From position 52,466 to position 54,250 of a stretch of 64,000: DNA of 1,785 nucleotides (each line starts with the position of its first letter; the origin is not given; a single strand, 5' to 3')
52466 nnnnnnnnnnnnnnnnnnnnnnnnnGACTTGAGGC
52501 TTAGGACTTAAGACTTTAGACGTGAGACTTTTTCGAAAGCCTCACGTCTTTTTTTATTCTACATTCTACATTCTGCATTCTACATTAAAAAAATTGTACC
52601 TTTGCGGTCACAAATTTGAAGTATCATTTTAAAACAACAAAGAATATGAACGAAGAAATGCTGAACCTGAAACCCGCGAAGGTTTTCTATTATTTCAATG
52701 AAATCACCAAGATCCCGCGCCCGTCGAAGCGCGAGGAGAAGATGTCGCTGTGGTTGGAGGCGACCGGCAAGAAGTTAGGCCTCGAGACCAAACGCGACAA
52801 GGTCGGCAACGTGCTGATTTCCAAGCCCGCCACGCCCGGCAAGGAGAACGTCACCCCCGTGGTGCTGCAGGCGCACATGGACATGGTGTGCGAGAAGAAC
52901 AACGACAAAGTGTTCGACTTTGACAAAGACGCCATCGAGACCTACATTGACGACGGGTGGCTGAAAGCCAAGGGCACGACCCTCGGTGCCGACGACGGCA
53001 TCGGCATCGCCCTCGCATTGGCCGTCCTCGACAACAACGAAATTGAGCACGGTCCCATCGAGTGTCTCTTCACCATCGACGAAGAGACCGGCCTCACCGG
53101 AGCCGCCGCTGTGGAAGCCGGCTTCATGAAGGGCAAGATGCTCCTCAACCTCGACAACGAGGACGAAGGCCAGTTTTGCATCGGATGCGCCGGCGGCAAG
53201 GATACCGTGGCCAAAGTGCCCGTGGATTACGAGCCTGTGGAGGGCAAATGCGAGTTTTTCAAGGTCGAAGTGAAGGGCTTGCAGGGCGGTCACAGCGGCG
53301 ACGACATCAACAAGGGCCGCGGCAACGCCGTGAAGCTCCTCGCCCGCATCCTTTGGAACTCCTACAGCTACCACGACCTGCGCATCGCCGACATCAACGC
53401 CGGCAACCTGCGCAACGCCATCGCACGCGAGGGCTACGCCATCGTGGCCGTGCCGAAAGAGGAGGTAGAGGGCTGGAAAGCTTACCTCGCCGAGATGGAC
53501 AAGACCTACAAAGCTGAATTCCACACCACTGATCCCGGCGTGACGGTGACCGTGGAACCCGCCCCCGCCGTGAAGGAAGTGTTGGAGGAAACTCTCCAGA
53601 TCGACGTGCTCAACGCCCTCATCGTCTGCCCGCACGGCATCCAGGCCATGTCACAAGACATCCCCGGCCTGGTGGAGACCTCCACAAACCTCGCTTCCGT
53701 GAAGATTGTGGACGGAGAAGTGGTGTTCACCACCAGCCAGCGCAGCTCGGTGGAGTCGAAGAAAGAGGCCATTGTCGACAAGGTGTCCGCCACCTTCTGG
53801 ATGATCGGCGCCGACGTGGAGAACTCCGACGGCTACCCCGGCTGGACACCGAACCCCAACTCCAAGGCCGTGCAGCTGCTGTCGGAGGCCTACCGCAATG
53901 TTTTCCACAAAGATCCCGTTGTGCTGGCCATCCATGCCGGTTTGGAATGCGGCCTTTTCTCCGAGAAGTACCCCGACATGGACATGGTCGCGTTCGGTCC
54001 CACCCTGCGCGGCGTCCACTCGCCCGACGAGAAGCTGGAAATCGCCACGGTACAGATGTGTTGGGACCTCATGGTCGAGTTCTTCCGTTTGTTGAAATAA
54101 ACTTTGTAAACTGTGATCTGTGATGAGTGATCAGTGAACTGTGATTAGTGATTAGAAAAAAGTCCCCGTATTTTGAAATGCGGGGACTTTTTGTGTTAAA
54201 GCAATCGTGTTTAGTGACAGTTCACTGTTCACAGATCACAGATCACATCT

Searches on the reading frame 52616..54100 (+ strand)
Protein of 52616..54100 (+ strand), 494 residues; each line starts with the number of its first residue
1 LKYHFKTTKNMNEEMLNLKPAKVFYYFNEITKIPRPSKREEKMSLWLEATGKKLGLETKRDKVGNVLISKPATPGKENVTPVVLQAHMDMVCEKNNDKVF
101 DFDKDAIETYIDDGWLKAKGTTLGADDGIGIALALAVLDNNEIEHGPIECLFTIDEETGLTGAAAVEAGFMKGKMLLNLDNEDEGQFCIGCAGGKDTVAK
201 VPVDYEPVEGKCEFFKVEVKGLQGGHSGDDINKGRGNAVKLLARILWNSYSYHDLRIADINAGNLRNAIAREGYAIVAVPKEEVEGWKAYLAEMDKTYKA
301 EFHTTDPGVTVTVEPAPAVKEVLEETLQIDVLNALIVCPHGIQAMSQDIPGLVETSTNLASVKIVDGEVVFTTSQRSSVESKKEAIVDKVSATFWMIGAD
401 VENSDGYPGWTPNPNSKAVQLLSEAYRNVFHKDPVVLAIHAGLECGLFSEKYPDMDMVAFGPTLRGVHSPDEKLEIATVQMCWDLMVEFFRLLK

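Call 115: search_protein_families(library=ncbifam, proteins=[window:52616-54100:+], max_evalue=0.001)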
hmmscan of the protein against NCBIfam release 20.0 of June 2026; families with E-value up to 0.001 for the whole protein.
window:52616-54100:+ (494 aa): 20 families
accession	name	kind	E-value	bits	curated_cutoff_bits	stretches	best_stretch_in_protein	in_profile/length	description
TIGR01893.1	aa-his-dipept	subfamily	9e-176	585.2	343.75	1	18-490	1-474/478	beta-Ala-His dipeptidase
NF011600.0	PRK15026.1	equivalog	4.5e-129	431.3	991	1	14-491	3-480/485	cytosol nonspecific dipeptidase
TIGR01883.1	PepT-like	hypoth_equivalog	2.1e-17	63.2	274.25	1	23-182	2-159/361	peptidase T-like protein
NF006365.0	PRK08588.1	subfamily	1.1e-11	44.7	289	1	28-170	14-154/383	succinyl-diaminopimelate desuccinylase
TIGR01892.1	AcOrn-deacetyl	equivalog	3e-10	39.7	297.7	1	57-165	34-140/365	acetylornithine deacetylase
NF009555.0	PRK13004.1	equivalog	1.1e-09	37.6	321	1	21-140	15-127/399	YgeY family selenium metabolism-linked hydrolase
NF006399.0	PRK08651.1-2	equivalog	4e-09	36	381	0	406-491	319-402/405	succinyl-diaminopimelate desuccinylase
TIGR01910.1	DapE-ArgE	subfamily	4.4e-09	36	217.6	1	383-478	272-366/373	ArgE/DapE family deacylase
NF009920.0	PRK13381.1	subfamily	5e-09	35.5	293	1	78-187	93-208/412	peptidase T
NF003976.0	PRK05469.1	subfamily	9.2e-09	34.6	255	1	89-186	103-204/409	tripeptide aminopeptidase PepT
NF005710.0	PRK07522.1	subfamily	1.7e-07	30.8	412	0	384-490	285-385/391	acetylornithine deacetylase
NF005373.0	PRK06915.1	equivalog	2.1e-07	30.3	428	0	410-486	331-410/422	peptidase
NF005306.0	PRK06837.1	subfamily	2.4e-06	26.7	376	0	410-482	339-410/427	ArgE/DapE family deacylase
NF006596.0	PRK09133.1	subfamily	5.6e-06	25.2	349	1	73-275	96-287/474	hypothetical protein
NF003367.0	PRK04443.1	equivalog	7.3e-06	25.5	363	0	27-91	13-72/349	[LysW]-lysine hydrolase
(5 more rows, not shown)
